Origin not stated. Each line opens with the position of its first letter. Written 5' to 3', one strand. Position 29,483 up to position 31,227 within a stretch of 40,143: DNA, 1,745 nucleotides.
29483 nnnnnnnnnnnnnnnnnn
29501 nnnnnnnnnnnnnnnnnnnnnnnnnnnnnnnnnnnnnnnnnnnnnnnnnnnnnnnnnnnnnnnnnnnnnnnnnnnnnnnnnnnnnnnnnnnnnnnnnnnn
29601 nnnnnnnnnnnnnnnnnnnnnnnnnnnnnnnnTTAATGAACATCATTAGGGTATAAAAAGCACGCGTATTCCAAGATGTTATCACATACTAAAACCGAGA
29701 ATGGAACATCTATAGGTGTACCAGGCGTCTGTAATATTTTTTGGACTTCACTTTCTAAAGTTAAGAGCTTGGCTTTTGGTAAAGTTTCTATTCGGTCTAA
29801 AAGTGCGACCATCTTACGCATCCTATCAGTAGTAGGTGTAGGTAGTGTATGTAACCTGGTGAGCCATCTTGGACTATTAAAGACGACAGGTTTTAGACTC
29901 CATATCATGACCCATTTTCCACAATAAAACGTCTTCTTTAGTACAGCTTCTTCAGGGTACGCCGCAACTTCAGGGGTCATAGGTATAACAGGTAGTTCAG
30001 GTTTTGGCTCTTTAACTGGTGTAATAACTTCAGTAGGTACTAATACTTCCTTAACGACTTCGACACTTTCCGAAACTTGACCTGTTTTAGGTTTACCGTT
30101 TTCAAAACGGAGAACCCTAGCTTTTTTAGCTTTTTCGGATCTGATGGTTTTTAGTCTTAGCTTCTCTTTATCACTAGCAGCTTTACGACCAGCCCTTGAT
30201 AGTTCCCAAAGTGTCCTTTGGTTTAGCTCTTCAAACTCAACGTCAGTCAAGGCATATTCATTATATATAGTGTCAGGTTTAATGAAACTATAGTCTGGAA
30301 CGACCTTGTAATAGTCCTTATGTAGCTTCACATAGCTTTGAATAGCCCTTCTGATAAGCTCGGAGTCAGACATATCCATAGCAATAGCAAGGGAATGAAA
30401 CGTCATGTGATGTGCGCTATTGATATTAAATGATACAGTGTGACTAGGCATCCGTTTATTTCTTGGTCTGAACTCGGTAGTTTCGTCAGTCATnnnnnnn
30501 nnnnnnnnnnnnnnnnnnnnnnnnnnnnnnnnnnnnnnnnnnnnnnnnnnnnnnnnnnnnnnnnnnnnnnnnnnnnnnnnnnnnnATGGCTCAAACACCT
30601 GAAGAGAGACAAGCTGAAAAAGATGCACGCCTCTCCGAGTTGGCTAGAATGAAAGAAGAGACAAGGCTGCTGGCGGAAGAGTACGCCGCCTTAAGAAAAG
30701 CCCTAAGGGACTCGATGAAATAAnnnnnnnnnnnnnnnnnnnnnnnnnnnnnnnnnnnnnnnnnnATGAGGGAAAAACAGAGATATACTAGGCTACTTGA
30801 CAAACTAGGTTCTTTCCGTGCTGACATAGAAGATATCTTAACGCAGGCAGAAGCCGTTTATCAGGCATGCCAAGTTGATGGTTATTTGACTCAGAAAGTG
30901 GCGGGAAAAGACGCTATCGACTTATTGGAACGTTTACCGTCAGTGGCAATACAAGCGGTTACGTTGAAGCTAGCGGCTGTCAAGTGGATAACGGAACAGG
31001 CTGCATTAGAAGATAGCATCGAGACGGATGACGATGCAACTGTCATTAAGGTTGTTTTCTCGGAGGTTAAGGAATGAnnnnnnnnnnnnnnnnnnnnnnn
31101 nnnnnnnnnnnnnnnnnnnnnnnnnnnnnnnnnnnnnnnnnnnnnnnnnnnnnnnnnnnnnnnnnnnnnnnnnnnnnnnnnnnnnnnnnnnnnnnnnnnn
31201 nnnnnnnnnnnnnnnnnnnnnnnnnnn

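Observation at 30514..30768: Short leader transcript ending at a strong terminator that abuts the first late gene: lambda PR'/tR'-like read-through control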

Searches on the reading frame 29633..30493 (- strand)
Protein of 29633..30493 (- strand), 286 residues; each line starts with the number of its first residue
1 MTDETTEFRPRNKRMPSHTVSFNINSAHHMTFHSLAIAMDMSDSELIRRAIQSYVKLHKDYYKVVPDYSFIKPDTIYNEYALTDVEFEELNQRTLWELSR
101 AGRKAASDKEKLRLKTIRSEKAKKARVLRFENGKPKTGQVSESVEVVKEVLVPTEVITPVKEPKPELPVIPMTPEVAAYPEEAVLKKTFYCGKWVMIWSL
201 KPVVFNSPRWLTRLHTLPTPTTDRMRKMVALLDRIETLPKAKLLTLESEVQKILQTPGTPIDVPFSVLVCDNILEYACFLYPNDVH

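Call 11: search_protein_families(library=phrogs, proteins=[window:29633-30493:-], max_evalue=0.01)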
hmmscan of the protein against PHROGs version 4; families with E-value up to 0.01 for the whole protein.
window:29633-30493:- (286 aa): 2 families
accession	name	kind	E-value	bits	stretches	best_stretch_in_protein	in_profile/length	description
phrog_7325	-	transcription regulation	0.001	20.2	1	18-58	57-97/151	CopG-like transcriptional repressor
phrog_876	-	transcription regulation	0.007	16.9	0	10-64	59-114/239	transcriptional repressor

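Call 12: search_protein_families(library=pfam, proteins=[window:29633-30493:-], max_evalue=0.01)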
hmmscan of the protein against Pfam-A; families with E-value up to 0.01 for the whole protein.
window:29633-30493:- (286 aa): 1 family
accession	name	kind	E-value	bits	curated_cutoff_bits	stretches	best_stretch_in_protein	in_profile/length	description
PF01402.27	RHH_1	-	0.0023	18.3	20.5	1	35-56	17-38/39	Ribbon-helix-helix protein, copG family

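Call 84: search_solved_structures(query=window:29633-30490:-, max_evalue=1)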
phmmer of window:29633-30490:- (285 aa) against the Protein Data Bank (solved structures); distinct sequences matched with E-value up to 1: 4.
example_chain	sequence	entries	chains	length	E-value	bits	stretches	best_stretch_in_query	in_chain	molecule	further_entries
1vjg_A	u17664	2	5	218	0.17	14.5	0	22-72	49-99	putative lipase from the G-D-S-L family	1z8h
3ong_A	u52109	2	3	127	0.41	13.2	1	43-100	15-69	Ubiquitin-activating enzyme E1-like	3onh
2bl8_A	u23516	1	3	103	0.45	13.1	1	24-105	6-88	ENTEROCINE A IMMUNITY PROTEIN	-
2bl7_A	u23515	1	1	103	0.86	12.1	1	24-105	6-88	ENTEROCINE A IMMUNITY PROTEIN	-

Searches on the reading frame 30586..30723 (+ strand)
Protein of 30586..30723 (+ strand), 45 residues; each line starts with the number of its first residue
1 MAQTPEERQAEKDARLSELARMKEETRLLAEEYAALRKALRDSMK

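Call 11: search_protein_families(library=phrogs, proteins=[window:30586-30723:+], max_evalue=0.01)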
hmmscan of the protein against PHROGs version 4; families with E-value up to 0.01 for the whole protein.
window:30586-30723:+ (45 aa): 0 families

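Call 12: search_protein_families(library=pfam, proteins=[window:30586-30723:+], max_evalue=0.01)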
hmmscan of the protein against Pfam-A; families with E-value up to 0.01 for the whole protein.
window:30586-30723:+ (45 aa): 0 families

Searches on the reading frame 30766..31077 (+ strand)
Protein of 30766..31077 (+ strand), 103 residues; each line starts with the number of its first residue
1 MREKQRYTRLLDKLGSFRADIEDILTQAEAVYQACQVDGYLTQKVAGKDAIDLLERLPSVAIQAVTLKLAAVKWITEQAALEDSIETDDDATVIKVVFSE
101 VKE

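Call 11: search_protein_families(library=phrogs, proteins=[window:30766-31077:+], max_evalue=0.01)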
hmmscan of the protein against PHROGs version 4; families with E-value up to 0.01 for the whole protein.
window:30766-31077:+ (103 aa): 0 families

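Call 12: search_protein_families(library=pfam, proteins=[window:30766-31077:+], max_evalue=0.01)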
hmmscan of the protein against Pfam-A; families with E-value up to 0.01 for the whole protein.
window:30766-31077:+ (103 aa): 0 families

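Call 19: find_homologous_proteins(query=window:30766-31077:+, max_evalue=0.001)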
Query window:30766-31077:+ (103 aa): 2 proteins with E <= 0.001 among 4 candidates.
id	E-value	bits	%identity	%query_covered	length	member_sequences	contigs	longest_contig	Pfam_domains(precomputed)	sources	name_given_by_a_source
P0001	1.6e-54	200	95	100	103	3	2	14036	-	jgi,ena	-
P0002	1.6e-46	174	82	100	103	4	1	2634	-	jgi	-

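Call 21: find_encoding_contigs(protein=P0002, flank=6000, max_places=6)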
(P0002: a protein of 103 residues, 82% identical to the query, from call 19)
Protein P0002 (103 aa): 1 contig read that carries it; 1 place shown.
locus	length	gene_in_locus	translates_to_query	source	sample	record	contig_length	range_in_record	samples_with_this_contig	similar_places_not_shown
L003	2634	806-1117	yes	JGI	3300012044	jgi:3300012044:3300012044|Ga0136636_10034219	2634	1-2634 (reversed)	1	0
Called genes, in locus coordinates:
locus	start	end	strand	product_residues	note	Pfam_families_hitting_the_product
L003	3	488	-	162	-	?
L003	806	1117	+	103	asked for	-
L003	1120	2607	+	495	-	-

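Call 22: find_encoding_contigs(protein=P0001, flank=8000, max_places=6)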
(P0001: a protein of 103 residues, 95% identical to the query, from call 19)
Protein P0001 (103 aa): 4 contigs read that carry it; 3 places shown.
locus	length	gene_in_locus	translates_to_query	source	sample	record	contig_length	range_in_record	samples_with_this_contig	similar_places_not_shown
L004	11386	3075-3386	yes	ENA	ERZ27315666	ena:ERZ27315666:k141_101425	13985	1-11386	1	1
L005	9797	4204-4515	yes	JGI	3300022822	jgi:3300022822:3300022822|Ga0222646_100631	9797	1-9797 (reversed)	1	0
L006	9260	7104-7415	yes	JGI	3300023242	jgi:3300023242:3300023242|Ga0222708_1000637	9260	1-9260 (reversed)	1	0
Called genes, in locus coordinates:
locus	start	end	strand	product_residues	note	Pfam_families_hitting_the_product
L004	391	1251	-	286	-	-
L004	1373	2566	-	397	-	-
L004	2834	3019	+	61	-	-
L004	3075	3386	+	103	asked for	-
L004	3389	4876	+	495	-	-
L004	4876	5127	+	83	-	-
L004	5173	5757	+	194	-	-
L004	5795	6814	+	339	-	-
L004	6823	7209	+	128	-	-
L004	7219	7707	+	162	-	-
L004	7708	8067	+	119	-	-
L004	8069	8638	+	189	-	-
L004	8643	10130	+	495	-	-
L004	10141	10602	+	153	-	-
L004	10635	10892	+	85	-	-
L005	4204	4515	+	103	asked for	-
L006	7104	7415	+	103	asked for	-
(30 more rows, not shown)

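Call 52: find_related_loci(query=A3, collection=metagenome_contigs, flank=4000)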
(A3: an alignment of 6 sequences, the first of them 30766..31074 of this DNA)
Query A3 (103 aa) in metagenome_contigs; peptide patterns used: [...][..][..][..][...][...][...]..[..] (x = any residue, [..] = any of these).
113 stretches matched a pattern; 4 encode a relative of the query (tblastn E <= 1e-3); 4 distinct loci.
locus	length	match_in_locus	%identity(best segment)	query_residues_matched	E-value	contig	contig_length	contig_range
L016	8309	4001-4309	95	1-103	3e-63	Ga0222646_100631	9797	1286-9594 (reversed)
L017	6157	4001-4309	95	1-103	3e-63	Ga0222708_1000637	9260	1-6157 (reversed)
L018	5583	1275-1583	83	1-103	4e-54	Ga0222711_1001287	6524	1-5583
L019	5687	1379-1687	83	1-103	4e-54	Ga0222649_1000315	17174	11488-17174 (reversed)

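Call 53: find_related_loci(query=A3, collection=viral_contigs, flank=4000)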
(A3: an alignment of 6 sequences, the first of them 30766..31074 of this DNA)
Query A3 (103 aa) in viral_contigs; peptide patterns used: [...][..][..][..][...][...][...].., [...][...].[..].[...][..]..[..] (x = any residue, [..] = any of these).
201 stretches matched a pattern; 2 encode a relative of the query (tblastn E <= 1e-3); 2 distinct loci.
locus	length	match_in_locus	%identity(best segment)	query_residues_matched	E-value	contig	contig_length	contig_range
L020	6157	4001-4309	95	1-103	1e-63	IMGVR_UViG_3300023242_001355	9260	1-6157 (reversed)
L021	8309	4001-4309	95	1-103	1e-63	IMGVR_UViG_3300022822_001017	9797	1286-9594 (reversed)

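Call 114: predict_structure(alignment_id=A10)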
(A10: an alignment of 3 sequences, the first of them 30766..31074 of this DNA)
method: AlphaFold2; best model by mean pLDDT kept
length: 103 residues; sequences in the alignment: 3
mean_pLDDT: 51.3   pTM: 0.33
mean pLDDT of the five models: 51.3, 51.1, 50.5, 50.0, 49.3
residues with pLDDT >= 90: 0; 70-90: 1; 50-70: 61; < 50: 41
segments of 3 or more residues with pLDDT < 50: 1-7, 36-46, 83-103
pLDDT, mean of each block of 10 residues (from residue 1): 48 58 64 51 47 55 54 56 45 38 38
secondary structure, 60 per line:
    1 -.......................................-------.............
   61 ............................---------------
elements in order: H2-40 H48-88
